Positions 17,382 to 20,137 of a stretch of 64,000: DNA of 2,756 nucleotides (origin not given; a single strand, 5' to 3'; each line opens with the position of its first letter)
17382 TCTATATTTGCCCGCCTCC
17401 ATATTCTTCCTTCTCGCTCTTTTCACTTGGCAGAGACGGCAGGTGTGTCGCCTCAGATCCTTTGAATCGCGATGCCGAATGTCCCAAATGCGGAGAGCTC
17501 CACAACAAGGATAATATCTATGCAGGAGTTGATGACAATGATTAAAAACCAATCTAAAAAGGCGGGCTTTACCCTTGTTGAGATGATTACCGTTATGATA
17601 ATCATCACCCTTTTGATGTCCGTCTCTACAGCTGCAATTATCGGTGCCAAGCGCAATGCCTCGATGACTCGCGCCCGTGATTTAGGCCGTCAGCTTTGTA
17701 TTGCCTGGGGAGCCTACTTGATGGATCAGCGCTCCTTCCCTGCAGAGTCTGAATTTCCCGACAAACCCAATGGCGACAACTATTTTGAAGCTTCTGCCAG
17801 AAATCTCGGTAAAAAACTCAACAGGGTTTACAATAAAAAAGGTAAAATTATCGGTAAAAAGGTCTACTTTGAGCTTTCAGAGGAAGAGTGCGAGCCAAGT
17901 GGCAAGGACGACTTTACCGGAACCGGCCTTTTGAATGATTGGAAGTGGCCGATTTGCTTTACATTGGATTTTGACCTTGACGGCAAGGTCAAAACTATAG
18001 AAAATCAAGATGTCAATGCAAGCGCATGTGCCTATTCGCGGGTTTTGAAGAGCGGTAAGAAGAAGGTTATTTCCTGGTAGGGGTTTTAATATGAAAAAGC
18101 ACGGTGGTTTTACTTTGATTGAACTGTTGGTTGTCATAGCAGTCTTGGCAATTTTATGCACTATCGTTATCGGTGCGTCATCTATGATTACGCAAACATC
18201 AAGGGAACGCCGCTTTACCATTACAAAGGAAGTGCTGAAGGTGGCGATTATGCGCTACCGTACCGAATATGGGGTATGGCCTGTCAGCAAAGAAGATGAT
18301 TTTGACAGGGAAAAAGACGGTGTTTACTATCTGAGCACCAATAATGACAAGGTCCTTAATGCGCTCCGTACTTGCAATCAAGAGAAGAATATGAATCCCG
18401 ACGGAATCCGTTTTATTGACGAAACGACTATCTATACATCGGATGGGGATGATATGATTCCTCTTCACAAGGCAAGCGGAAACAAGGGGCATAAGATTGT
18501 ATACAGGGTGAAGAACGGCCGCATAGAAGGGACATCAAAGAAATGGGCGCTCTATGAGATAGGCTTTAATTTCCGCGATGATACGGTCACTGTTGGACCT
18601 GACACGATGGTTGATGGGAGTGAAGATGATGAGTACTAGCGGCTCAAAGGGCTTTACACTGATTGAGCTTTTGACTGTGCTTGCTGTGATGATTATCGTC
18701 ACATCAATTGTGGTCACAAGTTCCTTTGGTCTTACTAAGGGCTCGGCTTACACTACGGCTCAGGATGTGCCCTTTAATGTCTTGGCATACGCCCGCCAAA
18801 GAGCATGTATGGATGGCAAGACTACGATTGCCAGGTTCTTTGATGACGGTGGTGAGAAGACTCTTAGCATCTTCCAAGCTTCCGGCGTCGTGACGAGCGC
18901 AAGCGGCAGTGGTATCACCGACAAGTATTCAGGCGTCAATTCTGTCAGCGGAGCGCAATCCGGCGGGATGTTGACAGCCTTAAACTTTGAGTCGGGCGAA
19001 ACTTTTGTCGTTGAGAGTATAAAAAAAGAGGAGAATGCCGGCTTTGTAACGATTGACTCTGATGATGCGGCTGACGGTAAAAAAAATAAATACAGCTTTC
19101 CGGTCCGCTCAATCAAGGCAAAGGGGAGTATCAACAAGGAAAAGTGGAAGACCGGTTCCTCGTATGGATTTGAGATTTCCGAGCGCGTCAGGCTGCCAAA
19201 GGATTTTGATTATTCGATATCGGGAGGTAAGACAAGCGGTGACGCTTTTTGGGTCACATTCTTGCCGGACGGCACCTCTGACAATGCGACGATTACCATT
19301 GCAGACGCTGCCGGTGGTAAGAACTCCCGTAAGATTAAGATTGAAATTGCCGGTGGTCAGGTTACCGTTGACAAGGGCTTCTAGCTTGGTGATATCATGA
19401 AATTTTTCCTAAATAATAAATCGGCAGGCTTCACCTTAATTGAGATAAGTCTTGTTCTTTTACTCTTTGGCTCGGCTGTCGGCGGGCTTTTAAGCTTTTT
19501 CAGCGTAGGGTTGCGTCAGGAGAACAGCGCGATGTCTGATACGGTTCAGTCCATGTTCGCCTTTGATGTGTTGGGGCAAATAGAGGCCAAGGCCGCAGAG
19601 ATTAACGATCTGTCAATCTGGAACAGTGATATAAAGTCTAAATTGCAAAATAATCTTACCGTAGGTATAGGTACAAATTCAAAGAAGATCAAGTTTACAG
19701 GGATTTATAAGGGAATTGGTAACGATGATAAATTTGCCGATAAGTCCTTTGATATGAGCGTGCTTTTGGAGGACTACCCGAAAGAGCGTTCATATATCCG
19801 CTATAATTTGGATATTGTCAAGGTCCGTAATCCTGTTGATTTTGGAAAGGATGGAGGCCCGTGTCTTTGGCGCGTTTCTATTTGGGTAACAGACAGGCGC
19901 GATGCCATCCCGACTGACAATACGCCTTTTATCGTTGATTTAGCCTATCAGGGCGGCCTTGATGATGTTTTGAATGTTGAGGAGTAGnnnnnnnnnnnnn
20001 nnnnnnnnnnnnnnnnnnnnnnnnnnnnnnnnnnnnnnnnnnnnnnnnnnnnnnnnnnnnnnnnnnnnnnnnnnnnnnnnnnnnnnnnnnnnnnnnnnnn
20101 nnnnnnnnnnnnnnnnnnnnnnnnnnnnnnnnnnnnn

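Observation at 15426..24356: gspF plus seven consecutive pseudopilin genes and a giant GspK-like gene, without ATPase or secretin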

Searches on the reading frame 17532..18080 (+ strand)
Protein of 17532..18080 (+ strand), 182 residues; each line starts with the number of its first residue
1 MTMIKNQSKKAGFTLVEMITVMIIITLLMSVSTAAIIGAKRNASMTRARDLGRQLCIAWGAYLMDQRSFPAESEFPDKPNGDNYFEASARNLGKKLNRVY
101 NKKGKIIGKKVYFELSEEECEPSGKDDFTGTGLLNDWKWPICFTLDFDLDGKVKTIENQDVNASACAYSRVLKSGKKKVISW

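Call 4: search_protein_families(library=pfam, proteins=[window:17532-18080:+], max_evalue=0.1)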
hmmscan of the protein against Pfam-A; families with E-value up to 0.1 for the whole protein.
window:17532-18080:+ (182 aa): 1 family
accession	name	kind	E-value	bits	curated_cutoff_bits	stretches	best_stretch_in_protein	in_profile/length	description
PF07963.17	N_methyl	-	2.2e-06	27.5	21.2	1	8-31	2-25/27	Prokaryotic N-terminal methylation motif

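Call 5: search_protein_families(library=ncbifam, proteins=[window:17532-18080:+], max_evalue=0.1)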
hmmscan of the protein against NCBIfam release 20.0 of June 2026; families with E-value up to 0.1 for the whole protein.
window:17532-18080:+ (182 aa): 11 families
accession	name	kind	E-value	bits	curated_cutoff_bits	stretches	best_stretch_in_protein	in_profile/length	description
TIGR01710.1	typeII_sec_gspG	equivalog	1.2e-06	28.6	88.85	1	12-73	2-63/134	type II secretion system major pseudopilin GspG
TIGR02596.1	TIGR02596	subfamily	1.9e-05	24.8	70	1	13-47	1-35/196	Verru_Chthon cassette protein D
TIGR02532.1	IV_pilin_GFxxxE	domain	3e-05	23.7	16.3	1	11-31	2-22/24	prepilin-type N-terminal cleavage/methylation domain-containing protein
NF040999.1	pilin_ComGC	equivalog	5.3e-05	23.3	75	1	11-33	2-24/84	competence type IV pilus major pilin ComGC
TIGR01708.2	typeII_sec_gspH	equivalog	0.00012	22.1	80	1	11-57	2-49/169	type II secretion system minor pseudopilin GspH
NF040982.1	ComGD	equivalog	0.00085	19.7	70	1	11-37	2-28/139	competence type IV pilus minor pilin ComGD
NF007862.0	PRK10574.1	equivalog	0.0087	16.2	138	1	9-46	3-40/145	prepilin peptidase-dependent pilin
NF007800.0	PRK10506.1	equivalog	0.026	14.3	158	1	6-31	4-29/163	prepilin peptidase-dependent protein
NF007848.0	PRK10557.1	equivalog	0.026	13.8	120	1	5-56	5-55/192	prepilin peptidase-dependent protein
NF041002.1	pilin_ComGF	equivalog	0.037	14.2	80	1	11-37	2-28/139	competence type IV pilus minor pilin ComGF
TIGR02599.1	TIGR02599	subfamily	0.038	13.2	256.5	1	12-49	1-38/361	Verru_Chthon cassette protein C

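Call 70: search_solved_structures(query=A4, max_evalue=1)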
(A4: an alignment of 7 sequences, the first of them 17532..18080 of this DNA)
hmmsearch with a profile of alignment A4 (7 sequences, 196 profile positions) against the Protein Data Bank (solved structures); distinct sequences matched with E-value up to 1: 22.
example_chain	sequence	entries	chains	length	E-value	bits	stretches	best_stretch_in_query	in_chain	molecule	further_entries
8pfb_G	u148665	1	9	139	2.2e-09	40.8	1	8-114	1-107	Type IV pilin PilE1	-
7tgg_A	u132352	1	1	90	6e-09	39.3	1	3-68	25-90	Geopilin domain 1 protein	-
5wda_A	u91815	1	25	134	2.3e-08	37.4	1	8-68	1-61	General secretion pathway protein G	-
2m7g_A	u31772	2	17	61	9.4e-08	35.4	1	8-68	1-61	Geopilin domain 1 protein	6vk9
6xxd_A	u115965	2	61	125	6.7e-07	32.6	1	8-67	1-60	PilA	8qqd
9egp_A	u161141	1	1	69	1.8e-06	31.2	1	4-44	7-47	Geopilin domain 1 protein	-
2hi2_A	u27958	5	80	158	5.5e-06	29.7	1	8-76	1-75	Fimbrial protein | PilA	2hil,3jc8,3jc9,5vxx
1ay2_A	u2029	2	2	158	5.6e-06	29.6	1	8-77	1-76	TYPE 4 PILIN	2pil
8p3b_A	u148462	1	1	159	1.5e-05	28.2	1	8-77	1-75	Fimbrial protein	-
6xxe_A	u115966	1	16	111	1.6e-05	28.1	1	8-89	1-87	Uncharacterized protein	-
5kua_A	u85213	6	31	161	1.7e-05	28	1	8-73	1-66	pilin | Neisseria meningitidis PilE variant SB-GATDH | Neisseria meningitidis PilE, SB-DATDH variant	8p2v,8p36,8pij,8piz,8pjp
8qqj_J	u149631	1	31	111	2.5e-05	27.5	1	8-89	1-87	Type IV narrow pilus major component PilA5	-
9laa_A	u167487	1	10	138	2.7e-05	27.4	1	2-33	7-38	Type IV pilin protein PilA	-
8tj2_C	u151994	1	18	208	0.00033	23.8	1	8-62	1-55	Type IV major pilin protein PilA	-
9lab_B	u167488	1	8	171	0.0019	21.4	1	3-40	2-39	MSHA major pilin subunit MshA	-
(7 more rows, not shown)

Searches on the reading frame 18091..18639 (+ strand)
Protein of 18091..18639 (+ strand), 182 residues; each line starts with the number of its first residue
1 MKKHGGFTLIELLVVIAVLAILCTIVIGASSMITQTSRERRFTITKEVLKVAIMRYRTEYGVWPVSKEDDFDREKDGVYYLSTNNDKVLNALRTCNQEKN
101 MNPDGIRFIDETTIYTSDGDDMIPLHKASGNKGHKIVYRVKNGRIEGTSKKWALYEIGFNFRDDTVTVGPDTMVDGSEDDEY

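Call 4: search_protein_families(library=pfam, proteins=[window:18091-18639:+], max_evalue=0.1)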
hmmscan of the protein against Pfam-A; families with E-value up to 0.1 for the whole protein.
window:18091-18639:+ (182 aa): 2 families
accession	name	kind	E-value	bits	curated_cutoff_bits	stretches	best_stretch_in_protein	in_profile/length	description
PF07963.17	N_methyl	-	5.8e-09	35.6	21.2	1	1-26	1-26/27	Prokaryotic N-terminal methylation motif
PF11773.13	ComGE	-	0.0034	17.7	25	1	9-58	2-49/82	Competence system putative prepilin ComGE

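Call 5: search_protein_families(library=ncbifam, proteins=[window:18091-18639:+], max_evalue=0.1)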
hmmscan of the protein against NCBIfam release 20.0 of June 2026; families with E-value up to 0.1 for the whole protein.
window:18091-18639:+ (182 aa): 15 families
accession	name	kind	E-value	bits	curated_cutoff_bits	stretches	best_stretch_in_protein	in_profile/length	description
NF041013.1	T4P_ComGE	equivalog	4.4e-07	29.9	49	1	3-56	2-53/83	competence type IV pilus minor pilin ComGE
TIGR02532.1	IV_pilin_GFxxxE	domain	7.6e-07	28.7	16.3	1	5-26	2-23/24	prepilin-type N-terminal cleavage/methylation domain-containing protein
TIGR01710.1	typeII_sec_gspG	equivalog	8.8e-07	29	88.85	1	6-67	2-63/134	type II secretion system major pseudopilin GspG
NF007862.0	PRK10574.1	equivalog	5e-06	26.7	138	1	1-30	1-30/145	prepilin peptidase-dependent pilin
TIGR02596.1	TIGR02596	subfamily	0.00022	21.3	70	1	7-38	1-32/196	Verru_Chthon cassette protein D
NF040999.1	pilin_ComGC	equivalog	0.00054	20.1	75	1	6-28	3-25/84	competence type IV pilus major pilin ComGC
TIGR02599.1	TIGR02599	subfamily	0.00083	18.7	256.5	1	6-37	1-32/361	Verru_Chthon cassette protein C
NF040982.1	ComGD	equivalog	0.00084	19.8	70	1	6-42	3-39/139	competence type IV pilus minor pilin ComGD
NF041002.1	pilin_ComGF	equivalog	0.00088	19.5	80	1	6-39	3-36/139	competence type IV pilus minor pilin ComGF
NF041775.1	typeIV_PilA_Myxo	equivalog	0.0016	18.4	400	1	5-29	11-35/214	type IV pilin protein PilA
TIGR01708.2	typeII_sec_gspH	equivalog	0.0022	18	80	1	5-31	2-28/169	type II secretion system minor pseudopilin GspH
TIGR01707.1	gspI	equivalog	0.0028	18.1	44.35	1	6-37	1-32/101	type II secretion system minor pseudopilin GspI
NF007800.0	PRK10506.1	equivalog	0.0047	16.8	158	1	1-25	5-29/163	prepilin peptidase-dependent protein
TIGR01711.1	gspJ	equivalog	0.0058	16.5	64.85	1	5-43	1-36/192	type II secretion system minor pseudopilin GspJ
NF047828.1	T3SSXpsI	equivalog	0.023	14.7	150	1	6-34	3-31/132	type II secretion system protein XpsI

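Call 71: search_solved_structures(query=A5, max_evalue=1)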
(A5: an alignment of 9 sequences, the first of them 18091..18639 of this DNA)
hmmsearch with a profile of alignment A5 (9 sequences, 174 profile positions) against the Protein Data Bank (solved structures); distinct sequences matched with E-value up to 1: 22.
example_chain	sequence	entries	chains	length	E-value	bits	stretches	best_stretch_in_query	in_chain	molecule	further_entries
8pfb_G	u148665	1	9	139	2.7e-11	46.8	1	8-101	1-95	Type IV pilin PilE1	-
9egp_A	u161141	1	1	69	2.2e-10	43.8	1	3-65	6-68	Geopilin domain 1 protein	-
8p3b_A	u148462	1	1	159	7.2e-10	42.2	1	8-96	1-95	Fimbrial protein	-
7tgg_A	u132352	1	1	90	7.6e-10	42.1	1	3-65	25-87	Geopilin domain 1 protein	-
5kua_A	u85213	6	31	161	1.7e-09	41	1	8-80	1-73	pilin | Neisseria meningitidis PilE variant SB-GATDH | Neisseria meningitidis PilE, SB-DATDH variant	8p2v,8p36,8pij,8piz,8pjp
2hi2_A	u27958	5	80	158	2.2e-09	40.6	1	8-88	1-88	Fimbrial protein | PilA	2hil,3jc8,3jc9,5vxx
1ay2_A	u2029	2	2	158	3.9e-09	39.8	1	8-71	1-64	TYPE 4 PILIN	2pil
5wda_A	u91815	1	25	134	2.5e-08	37.2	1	8-72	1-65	General secretion pathway protein G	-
2m7g_A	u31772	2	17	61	3.2e-07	33.5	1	8-65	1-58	Geopilin domain 1 protein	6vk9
8tj2_C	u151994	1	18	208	5.4e-07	32.8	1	8-61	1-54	Type IV major pilin protein PilA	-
9laa_A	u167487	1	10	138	5.7e-07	32.7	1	3-38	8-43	Type IV pilin protein PilA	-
8tob_GA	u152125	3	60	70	6.1e-06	29.4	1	9-54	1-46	Fimbrial protein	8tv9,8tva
8tum_e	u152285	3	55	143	2.4e-05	27.4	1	8-52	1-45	Type IV major pilin protein PilA | Pilin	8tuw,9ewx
9lab_B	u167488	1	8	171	2.5e-05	27.4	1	2-39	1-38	MSHA major pilin subunit MshA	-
6gv9_A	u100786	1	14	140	3.5e-05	26.9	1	8-39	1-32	Prepilin peptidase-dependent protein D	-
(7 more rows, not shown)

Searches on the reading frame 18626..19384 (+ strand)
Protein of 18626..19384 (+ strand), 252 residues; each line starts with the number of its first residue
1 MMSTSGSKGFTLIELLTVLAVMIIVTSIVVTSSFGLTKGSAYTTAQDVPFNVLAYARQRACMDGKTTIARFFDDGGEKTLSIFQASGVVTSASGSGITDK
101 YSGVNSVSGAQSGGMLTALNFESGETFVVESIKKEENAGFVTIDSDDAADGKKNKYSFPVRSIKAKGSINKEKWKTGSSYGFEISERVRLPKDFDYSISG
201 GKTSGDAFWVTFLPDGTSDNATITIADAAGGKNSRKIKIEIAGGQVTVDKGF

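Call 4: search_protein_families(library=pfam, proteins=[window:18626-19384:+], max_evalue=0.1)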
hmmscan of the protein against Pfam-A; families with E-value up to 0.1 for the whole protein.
window:18626-19384:+ (252 aa): 3 families
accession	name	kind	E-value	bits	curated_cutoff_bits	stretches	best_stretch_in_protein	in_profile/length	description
PF07963.17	N_methyl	-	8.6e-05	22.4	21.2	1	6-29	3-26/27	Prokaryotic N-terminal methylation motif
PF12019.13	GspH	-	0.0056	17.6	21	1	204-242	69-107/108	Type II transport protein GspH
PF13004.13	BACON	-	0.086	13.3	25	0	203-248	5-58/61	Putative binding domain, N-terminal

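Call 5: search_protein_families(library=ncbifam, proteins=[window:18626-19384:+], max_evalue=0.1)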
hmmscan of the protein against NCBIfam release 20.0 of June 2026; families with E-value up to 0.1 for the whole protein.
window:18626-19384:+ (252 aa): 9 families
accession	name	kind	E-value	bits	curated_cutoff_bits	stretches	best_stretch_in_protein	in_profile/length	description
TIGR01708.2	typeII_sec_gspH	equivalog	4.8e-08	33.2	80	1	7-69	1-63/169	type II secretion system minor pseudopilin GspH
NF040982.1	ComGD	equivalog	1.4e-05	25.5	70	1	8-75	2-69/139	competence type IV pilus minor pilin ComGD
NF041013.1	T4P_ComGE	equivalog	1.4e-05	25.1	49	1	7-65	3-61/83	competence type IV pilus minor pilin ComGE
TIGR02532.1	IV_pilin_GFxxxE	domain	0.00043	20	16.3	1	8-29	2-23/24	prepilin-type N-terminal cleavage/methylation domain-containing protein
TIGR02596.1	TIGR02596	subfamily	0.00064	19.8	70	1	10-95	1-89/196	Verru_Chthon cassette protein D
NF007862.0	PRK10574.1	equivalog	0.0066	16.6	138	1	7-43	4-40/145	prepilin peptidase-dependent pilin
NF041002.1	pilin_ComGF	equivalog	0.0071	16.6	80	1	8-33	2-27/139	competence type IV pilus minor pilin ComGF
TIGR01710.1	typeII_sec_gspG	equivalog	0.008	16.2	88.85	1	8-45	1-38/134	type II secretion system major pseudopilin GspG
NF007800.0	PRK10506.1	equivalog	0.015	15.1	158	1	5-79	6-80/163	prepilin peptidase-dependent protein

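Call 44: search_solved_structures(query=A6, max_evalue=1)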
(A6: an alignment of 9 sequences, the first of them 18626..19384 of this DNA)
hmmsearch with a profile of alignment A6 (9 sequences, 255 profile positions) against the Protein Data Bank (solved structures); distinct sequences matched with E-value up to 1: 16.
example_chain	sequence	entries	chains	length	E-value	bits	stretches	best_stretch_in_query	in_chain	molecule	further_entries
7tgg_A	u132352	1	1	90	1.2e-07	34.7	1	3-61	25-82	Geopilin domain 1 protein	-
9egp_A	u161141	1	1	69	8.3e-07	32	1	3-49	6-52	Geopilin domain 1 protein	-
2m7g_A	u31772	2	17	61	3.3e-05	26.8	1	8-61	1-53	Geopilin domain 1 protein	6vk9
6gv9_A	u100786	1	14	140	0.002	20.9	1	8-41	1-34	Prepilin peptidase-dependent protein D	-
6xxd_A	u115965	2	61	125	0.0024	20.7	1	8-38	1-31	PilA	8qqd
9laa_A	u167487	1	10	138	0.0064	19.3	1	2-26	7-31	Type IV pilin protein PilA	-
8tj2_C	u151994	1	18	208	0.036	16.8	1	8-52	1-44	Type IV major pilin protein PilA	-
5wda_A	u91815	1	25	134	0.038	16.7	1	8-33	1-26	General secretion pathway protein G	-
9lab_B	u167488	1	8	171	0.068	15.9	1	4-27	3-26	MSHA major pilin subunit MshA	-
1oqw_A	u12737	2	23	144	0.3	13.8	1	8-31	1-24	Fimbrial protein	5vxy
8tum_e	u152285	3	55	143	0.38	13.4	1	8-31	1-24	Type IV major pilin protein PilA | Pilin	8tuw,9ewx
1ay2_A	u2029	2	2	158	0.52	13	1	8-27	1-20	TYPE 4 PILIN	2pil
8p3b_A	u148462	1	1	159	0.63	12.7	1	8-27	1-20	Fimbrial protein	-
2hi2_A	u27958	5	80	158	0.87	12.3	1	8-27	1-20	Fimbrial protein | PilA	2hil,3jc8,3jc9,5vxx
6sx1_A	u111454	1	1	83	0.93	12.2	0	188-232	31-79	Surface protein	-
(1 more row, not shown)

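Call 100: search_protein_families(library=ncbifam, alignment_id=A6, max_evalue=0.01)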
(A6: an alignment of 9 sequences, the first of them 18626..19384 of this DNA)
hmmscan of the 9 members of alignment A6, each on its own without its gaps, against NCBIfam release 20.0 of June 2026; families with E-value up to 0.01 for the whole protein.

A. member 1, window:18626-19384:+ (252 aa): 8 families
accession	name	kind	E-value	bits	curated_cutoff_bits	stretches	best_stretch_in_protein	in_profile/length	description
TIGR01708.2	typeII_sec_gspH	equivalog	4.8e-08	33.2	80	1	7-69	1-63/169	type II secretion system minor pseudopilin GspH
NF040982.1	ComGD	equivalog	1.4e-05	25.5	70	1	8-75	2-69/139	competence type IV pilus minor pilin ComGD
NF041013.1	T4P_ComGE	equivalog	1.4e-05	25.1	49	1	7-65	3-61/83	competence type IV pilus minor pilin ComGE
TIGR02532.1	IV_pilin_GFxxxE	domain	0.00043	20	16.3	1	8-29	2-23/24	prepilin-type N-terminal cleavage/methylation domain-containing protein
TIGR02596.1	TIGR02596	subfamily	0.00064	19.8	70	1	10-95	1-89/196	Verru_Chthon cassette protein D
NF007862.0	PRK10574.1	equivalog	0.0066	16.6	138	0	7-43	4-40/145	prepilin peptidase-dependent pilin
NF041002.1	pilin_ComGF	equivalog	0.0071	16.6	80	0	8-33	2-27/139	competence type IV pilus minor pilin ComGF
TIGR01710.1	typeII_sec_gspG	equivalog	0.008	16.2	88.85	0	8-45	1-38/134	type II secretion system major pseudopilin GspG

B. families by the number of members that match (of 9 scanned): 12 families
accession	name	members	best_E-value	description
TIGR01708.2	typeII_sec_gspH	9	7.2e-10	type II secretion system minor pseudopilin GspH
NF040982.1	ComGD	8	4.8e-08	competence type IV pilus minor pilin ComGD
TIGR02532.1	IV_pilin_GFxxxE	8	5.7e-05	prepilin-type N-terminal cleavage/methylation domain-containing protein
NF041013.1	T4P_ComGE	7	1.2e-07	competence type IV pilus minor pilin ComGE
TIGR02596.1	TIGR02596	7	2.2e-06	Verru_Chthon cassette protein D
NF007862.0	PRK10574.1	7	0.00032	prepilin peptidase-dependent pilin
NF007800.0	PRK10506.1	5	0.00015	prepilin peptidase-dependent protein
TIGR01710.1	typeII_sec_gspG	4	0.00027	type II secretion system major pseudopilin GspG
NF047827.1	T3SSXpsH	3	0.00081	type II secretion system protein XpsH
NF041775.1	typeIV_PilA_Myxo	2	0.00077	type IV pilin protein PilA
NF040999.1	pilin_ComGC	1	0.00025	competence type IV pilus major pilin ComGC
NF041002.1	pilin_ComGF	1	0.0071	competence type IV pilus minor pilin ComGF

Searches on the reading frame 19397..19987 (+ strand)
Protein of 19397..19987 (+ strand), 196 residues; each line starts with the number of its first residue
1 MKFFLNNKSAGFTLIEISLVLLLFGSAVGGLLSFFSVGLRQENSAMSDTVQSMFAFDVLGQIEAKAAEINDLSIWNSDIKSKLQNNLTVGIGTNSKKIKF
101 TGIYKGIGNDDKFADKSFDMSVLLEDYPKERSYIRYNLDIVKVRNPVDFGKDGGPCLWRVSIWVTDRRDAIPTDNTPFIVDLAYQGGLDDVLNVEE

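Call 4: search_protein_families(library=pfam, proteins=[window:19397-19987:+], max_evalue=0.1)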
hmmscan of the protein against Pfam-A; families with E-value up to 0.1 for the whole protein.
window:19397-19987:+ (196 aa): 1 family
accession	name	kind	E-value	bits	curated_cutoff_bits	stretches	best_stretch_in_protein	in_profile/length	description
PF07963.17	N_methyl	-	0.00055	19.8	21.2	1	7-31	2-26/27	Prokaryotic N-terminal methylation motif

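Call 5: search_protein_families(library=ncbifam, proteins=[window:19397-19987:+], max_evalue=0.1)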
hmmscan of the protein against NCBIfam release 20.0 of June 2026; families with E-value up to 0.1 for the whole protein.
window:19397-19987:+ (196 aa): 4 families
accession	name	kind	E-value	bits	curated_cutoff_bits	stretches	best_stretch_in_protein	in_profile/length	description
TIGR02532.1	IV_pilin_GFxxxE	domain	0.0032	17.3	16.3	1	10-30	2-22/24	prepilin-type N-terminal cleavage/methylation domain-containing protein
TIGR02523.1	type_IV_pilV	equivalog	0.016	15.6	52.2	1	10-68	2-60/139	type IV pilus modification protein PilV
TIGR01708.2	typeII_sec_gspH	equivalog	0.027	14.5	80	1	10-41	2-32/169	type II secretion system minor pseudopilin GspH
NF041002.1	pilin_ComGF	equivalog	0.047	13.9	80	1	10-85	2-74/139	competence type IV pilus minor pilin ComGF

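Call 45: search_solved_structures(query=A9, max_evalue=1)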
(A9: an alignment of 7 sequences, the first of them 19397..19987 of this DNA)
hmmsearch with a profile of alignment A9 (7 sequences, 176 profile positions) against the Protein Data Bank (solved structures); distinct sequences matched with E-value up to 1: 1.
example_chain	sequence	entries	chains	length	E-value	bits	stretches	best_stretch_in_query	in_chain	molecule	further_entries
7tgg_A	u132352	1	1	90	0.75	13.2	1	3-41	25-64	Geopilin domain 1 protein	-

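Call 101: search_protein_families(library=ncbifam, alignment_id=A9, max_evalue=0.05)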
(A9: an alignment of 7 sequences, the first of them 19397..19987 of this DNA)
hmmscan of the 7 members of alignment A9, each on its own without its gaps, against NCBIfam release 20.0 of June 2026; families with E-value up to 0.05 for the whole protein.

A. member 1, window:19397-19987:+ (196 aa): 4 families
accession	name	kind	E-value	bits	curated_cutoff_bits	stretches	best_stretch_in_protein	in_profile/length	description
TIGR02532.1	IV_pilin_GFxxxE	domain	0.0032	17.3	16.3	1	10-30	2-22/24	prepilin-type N-terminal cleavage/methylation domain-containing protein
TIGR02523.1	type_IV_pilV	equivalog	0.016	15.6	52.2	1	10-68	2-60/139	type IV pilus modification protein PilV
TIGR01708.2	typeII_sec_gspH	equivalog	0.027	14.5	80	1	10-41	2-32/169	type II secretion system minor pseudopilin GspH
NF041002.1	pilin_ComGF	equivalog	0.047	13.9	80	0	10-85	2-74/139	competence type IV pilus minor pilin ComGF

B. families by the number of members that match (of 7 scanned): 9 families
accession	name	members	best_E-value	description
TIGR02532.1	IV_pilin_GFxxxE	7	0.0003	prepilin-type N-terminal cleavage/methylation domain-containing protein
TIGR02523.1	type_IV_pilV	6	5.4e-07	type IV pilus modification protein PilV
TIGR02598.1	TIGR02598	4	2.2e-07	Verru_Chthon cassette protein B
TIGR01708.2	typeII_sec_gspH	3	0.0049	type II secretion system minor pseudopilin GspH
NF047828.1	T3SSXpsI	2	0.00047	type II secretion system protein XpsI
NF040999.1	pilin_ComGC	2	0.0031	competence type IV pilus major pilin ComGC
NF041002.1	pilin_ComGF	2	0.014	competence type IV pilus minor pilin ComGF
TIGR01710.1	typeII_sec_gspG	1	0.007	type II secretion system major pseudopilin GspG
NF010674.0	PRK14071.1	1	0.029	ATP-dependent 6-phosphofructokinase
